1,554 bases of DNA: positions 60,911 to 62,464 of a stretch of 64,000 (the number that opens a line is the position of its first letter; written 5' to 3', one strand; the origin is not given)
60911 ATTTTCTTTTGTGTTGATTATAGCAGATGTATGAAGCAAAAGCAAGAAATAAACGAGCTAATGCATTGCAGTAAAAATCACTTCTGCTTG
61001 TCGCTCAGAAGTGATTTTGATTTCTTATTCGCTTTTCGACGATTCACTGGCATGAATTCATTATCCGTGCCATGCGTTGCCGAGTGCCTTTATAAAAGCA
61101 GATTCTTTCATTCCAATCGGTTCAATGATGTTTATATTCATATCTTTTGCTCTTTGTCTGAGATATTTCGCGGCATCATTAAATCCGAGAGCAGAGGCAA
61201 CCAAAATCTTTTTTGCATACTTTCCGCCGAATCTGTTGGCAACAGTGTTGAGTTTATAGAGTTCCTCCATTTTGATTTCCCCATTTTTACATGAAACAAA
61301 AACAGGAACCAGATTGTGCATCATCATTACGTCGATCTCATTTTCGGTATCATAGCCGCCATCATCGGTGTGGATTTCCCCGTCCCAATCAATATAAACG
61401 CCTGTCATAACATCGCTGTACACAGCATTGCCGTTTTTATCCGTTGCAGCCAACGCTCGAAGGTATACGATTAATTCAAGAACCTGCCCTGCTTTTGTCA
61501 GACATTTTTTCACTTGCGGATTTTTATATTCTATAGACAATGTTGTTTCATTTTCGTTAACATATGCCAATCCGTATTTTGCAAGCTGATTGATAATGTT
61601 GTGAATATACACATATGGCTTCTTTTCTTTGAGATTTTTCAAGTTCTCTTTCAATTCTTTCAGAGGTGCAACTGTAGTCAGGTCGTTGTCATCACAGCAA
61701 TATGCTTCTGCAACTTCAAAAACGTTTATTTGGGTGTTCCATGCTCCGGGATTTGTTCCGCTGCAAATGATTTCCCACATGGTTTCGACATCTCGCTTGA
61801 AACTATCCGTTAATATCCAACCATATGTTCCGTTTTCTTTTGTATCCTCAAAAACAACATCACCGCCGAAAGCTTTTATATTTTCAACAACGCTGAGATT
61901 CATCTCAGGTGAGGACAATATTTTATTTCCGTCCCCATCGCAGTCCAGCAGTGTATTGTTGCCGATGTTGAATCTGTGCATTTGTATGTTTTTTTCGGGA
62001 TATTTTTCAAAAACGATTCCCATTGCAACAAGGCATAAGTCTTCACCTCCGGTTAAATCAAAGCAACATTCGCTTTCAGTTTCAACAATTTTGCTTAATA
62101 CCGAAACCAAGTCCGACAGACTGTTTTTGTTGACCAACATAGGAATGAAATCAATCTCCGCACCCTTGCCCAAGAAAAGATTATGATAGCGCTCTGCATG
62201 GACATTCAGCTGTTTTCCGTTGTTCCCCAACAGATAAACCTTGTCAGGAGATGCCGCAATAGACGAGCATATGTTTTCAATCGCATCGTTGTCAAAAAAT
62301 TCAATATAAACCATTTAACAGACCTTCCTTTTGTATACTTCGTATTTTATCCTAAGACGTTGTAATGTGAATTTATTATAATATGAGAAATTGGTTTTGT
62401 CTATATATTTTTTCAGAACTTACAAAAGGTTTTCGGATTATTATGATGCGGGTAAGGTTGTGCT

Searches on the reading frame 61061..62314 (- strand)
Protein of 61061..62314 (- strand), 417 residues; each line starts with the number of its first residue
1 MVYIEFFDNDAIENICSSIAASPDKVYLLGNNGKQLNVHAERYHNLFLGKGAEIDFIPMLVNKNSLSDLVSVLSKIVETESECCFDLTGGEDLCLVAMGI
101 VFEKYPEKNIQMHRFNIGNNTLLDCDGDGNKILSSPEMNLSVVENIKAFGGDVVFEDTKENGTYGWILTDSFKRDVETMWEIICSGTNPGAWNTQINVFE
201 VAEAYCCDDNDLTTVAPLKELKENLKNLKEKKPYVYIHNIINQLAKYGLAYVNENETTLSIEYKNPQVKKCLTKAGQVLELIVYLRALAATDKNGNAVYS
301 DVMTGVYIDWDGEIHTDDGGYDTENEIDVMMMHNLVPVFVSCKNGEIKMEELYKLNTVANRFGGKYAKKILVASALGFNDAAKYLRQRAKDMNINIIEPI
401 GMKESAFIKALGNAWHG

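Call 29: search_protein_families(library=pfam, proteins=[window:61061-62314:-], max_evalue=0.001)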
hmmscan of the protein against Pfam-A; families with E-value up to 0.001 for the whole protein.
window:61061-62314:- (417 aa): 1 family
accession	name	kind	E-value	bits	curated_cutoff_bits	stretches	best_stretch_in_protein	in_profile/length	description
PF09002.17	Card1_endonuc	-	5.6e-06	26.4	26.4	1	276-400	10-120/136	Card1-like, endonuclease domain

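Call 74: search_protein_families(library=padloc, proteins=[window:61061-62314:-], max_evalue=0.001)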
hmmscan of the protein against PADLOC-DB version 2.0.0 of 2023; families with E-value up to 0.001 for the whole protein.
window:61061-62314:- (417 aa): 15 families
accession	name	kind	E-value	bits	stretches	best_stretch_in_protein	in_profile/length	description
PDLC01881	CARF4--CARF_PDDEXK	-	1e-27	95.3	1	4-397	7-359/378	-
PDLC01895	CARF4--CARF_PDDEXK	-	9.6e-27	92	2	228-409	207-378/397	-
PDLC01880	CARF4--CARF_PDDEXK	-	5.7e-25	86.4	1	4-403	5-352/364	-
PDLC01884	CARF4--CARF_PDDEXK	-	1.3e-14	52.4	1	230-374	206-342/382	-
PDLC01037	Csx1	-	2.8e-12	44.8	1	21-376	23-284/320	ARF+Nuclease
PDLC01968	CARF_PDDEXK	-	3e-12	44.4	1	219-394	210-336/361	-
PDLC01898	CARF4--CARF_PDDEXK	-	4.5e-12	43.8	1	261-411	161-295/296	-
PDLC01882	CARF4--CARF_PDDEXK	-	1.1e-11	42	1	231-403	393-557/569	-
PDLC01890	CARF4--CARF_PDDEXK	-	1.3e-11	42.5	1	315-404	260-345/366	-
PDLC01619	Csx1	-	3.7e-11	40.8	1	2-378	3-307/330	CAS-III; associated_signaling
PDLC01897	CARF4--CARF_PDDEXK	-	6.2e-07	27.1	1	266-395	241-347/369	-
PDLC01900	CARF4--CARF_PDDEXK_AAA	-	1.4e-06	25.2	1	254-398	423-549/556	-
PDLC01888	CARF4--CARF_PDDEXK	-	5.1e-06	23.9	1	274-397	233-351/368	-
PDLC01893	CARF4--CARF_PDDEXK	-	3.3e-05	21.4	1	210-398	200-369/382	-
PDLC01889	CARF4--CARF_PDDEXK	-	9.1e-05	19.8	1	323-383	269-329/367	-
